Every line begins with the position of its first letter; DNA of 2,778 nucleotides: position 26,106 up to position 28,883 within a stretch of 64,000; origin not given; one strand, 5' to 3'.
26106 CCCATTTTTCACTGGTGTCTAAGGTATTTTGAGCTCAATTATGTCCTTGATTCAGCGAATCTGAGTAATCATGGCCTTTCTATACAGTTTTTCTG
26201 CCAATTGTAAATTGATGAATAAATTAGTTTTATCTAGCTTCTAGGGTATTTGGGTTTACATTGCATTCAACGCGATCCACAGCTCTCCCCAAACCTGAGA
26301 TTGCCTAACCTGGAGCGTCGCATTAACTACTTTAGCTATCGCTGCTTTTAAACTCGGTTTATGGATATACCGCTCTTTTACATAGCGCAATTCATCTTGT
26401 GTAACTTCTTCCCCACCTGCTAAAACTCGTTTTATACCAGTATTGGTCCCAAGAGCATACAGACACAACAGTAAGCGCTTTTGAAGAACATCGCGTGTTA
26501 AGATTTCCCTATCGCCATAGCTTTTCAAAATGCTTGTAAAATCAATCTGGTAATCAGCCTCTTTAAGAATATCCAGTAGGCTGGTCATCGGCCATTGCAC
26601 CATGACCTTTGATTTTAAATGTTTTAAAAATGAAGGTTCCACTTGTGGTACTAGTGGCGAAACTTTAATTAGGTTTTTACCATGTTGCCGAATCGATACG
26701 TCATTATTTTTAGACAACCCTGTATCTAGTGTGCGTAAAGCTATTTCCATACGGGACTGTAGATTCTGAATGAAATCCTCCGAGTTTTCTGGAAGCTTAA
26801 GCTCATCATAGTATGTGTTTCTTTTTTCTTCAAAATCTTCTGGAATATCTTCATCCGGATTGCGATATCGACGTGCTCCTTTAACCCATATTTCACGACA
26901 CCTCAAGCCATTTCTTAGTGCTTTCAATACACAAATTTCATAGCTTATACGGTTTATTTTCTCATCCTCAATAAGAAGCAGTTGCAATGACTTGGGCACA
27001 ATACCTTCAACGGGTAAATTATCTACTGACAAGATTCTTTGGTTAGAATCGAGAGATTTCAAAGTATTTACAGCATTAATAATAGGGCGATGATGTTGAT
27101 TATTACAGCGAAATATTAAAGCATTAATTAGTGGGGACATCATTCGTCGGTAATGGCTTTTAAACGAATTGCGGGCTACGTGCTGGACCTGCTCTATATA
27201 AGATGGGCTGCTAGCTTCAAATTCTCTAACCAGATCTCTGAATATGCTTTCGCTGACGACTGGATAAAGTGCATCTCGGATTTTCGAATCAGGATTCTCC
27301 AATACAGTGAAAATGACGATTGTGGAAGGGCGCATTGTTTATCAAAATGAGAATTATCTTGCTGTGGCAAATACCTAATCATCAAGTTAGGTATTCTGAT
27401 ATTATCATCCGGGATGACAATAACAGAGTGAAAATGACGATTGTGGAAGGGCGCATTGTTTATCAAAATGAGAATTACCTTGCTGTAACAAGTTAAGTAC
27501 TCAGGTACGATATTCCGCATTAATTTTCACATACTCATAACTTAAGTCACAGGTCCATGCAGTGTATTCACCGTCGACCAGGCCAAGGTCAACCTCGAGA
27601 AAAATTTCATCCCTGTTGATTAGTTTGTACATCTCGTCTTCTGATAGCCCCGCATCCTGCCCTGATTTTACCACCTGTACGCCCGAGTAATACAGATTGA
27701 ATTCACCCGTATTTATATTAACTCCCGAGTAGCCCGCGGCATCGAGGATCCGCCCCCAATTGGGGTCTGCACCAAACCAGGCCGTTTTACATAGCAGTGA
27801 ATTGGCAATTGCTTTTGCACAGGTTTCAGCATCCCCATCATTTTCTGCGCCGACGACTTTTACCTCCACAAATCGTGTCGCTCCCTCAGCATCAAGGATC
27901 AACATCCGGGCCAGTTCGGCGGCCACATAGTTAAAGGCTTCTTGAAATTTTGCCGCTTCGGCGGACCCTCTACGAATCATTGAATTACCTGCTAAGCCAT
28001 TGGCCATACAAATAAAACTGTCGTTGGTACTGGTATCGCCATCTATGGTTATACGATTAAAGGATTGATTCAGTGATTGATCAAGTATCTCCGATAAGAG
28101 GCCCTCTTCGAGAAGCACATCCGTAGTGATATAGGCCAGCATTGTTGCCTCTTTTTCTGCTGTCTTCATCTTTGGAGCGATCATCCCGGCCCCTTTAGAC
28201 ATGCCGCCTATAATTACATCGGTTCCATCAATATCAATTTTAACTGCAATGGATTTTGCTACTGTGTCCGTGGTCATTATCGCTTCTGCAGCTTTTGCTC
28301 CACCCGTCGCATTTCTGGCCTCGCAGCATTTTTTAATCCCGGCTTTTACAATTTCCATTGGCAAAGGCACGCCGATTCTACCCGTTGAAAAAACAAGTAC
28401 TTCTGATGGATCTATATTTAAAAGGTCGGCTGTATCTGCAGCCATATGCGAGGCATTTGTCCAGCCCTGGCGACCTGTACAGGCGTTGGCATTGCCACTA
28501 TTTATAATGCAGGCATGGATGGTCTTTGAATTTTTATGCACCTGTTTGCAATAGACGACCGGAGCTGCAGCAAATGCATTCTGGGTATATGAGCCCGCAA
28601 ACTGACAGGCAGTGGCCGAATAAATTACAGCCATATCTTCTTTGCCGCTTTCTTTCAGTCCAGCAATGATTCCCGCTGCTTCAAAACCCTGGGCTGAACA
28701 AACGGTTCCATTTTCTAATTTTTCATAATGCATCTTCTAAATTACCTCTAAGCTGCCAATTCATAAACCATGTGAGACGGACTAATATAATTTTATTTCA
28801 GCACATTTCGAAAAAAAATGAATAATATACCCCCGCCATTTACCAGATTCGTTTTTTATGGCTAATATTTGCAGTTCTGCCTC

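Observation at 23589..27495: nagA 3' end amplified as a 121-bp repeat, with a circularly permuted dead Tn3 transposase inserted at a repeat boundary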

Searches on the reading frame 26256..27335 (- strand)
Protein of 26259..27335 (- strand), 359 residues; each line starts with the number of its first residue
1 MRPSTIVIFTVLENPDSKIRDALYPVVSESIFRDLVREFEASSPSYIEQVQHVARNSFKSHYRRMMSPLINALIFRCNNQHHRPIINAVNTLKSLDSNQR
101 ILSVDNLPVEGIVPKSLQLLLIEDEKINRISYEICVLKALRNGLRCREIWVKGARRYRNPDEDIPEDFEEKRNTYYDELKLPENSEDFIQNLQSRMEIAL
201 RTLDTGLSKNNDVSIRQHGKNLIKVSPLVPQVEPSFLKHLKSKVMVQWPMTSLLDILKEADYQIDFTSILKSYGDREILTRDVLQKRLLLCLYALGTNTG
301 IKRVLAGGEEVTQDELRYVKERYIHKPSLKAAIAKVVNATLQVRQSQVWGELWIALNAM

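Call 4: search_protein_families(library=pfam, proteins=[window:26256-27305:-], max_evalue=0.01)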
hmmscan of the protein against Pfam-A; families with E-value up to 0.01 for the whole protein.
window:26256-27305:- (349 aa): 1 family
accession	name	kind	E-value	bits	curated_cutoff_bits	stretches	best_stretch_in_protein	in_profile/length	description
PF01526.23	DDE_Tnp_Tn3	-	3.2e-19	69.4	24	1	245-341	1-96/389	Tn3 transposase DDE domain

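Call 5: search_protein_families(library=ncbifam, proteins=[window:26256-27305:-], max_evalue=0.01)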
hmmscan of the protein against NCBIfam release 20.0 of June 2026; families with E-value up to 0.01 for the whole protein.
window:26256-27305:- (349 aa): 1 family
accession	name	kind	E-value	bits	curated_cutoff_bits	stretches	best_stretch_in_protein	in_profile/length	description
NF033527.1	transpos_Tn3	equivalog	8.8e-75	252.4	500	1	5-341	324-658/954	Tn3 family transposase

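Call 23: find_encoding_contigs(protein=window:26259-27335:-, flank=8000, max_places=10)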
Protein window:26259-27335:- (359 aa): 2 contigs read that carry it; 1 place shown.
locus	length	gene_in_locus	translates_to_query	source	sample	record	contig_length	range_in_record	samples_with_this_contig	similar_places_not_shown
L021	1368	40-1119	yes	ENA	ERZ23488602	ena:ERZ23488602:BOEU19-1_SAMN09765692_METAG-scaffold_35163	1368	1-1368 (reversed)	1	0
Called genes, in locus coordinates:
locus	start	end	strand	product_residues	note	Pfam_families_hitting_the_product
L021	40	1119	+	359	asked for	PF01526:DDE_Tnp_Tn3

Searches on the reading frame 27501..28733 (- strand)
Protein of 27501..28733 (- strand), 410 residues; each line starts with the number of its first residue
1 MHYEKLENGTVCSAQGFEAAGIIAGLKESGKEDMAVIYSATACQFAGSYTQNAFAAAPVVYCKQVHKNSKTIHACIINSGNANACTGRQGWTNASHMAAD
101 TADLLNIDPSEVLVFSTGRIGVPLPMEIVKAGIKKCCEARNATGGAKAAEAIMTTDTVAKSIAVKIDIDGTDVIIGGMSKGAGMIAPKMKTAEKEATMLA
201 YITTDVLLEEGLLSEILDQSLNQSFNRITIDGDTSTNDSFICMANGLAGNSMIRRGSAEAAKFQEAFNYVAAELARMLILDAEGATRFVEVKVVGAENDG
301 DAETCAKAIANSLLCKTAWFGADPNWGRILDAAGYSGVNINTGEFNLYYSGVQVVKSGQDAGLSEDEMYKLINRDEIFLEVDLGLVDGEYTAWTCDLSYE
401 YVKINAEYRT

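Call 4: search_protein_families(library=pfam, proteins=[window:27501-28733:-], max_evalue=0.01)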
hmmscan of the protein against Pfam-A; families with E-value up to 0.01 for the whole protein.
window:27501-28733:- (410 aa): 1 family
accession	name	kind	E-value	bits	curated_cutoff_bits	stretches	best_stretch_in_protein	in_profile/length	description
PF01960.23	ArgJ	-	3.3e-139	464.2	32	1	19-410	2-377/377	ArgJ family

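Call 5: search_protein_families(library=ncbifam, proteins=[window:27501-28733:-], max_evalue=0.01)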
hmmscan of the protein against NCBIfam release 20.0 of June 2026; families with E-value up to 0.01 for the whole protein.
window:27501-28733:- (410 aa): 2 families
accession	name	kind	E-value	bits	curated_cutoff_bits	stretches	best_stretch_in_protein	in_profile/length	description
NF003802.0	PRK05388.1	equivalog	6.6e-142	472.8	351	1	9-410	5-400/400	bifunctional glutamate N-acetyltransferase/amino-acid acetyltransferase ArgJ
TIGR00120.1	ArgJ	equivalog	2.2e-131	438.4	298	1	9-410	3-405/405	bifunctional ornithine acetyltransferase/N-acetylglutamate synthase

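Call 14: find_encoding_contigs(protein=window:27504-28733:-, flank=8000, max_places=10)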
Protein window:27504-28733:- (410 aa): 2 contigs read that carry it; 1 place shown.
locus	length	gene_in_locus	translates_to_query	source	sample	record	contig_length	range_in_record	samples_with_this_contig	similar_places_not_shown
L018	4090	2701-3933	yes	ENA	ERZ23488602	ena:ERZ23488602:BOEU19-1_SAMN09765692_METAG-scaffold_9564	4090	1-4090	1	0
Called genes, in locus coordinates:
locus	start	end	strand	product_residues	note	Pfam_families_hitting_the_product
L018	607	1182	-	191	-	PF14595:Thioredoxin_9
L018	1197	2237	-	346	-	PF00793:DAHP_synth_1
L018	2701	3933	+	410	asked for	PF01960:ArgJ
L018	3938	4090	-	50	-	?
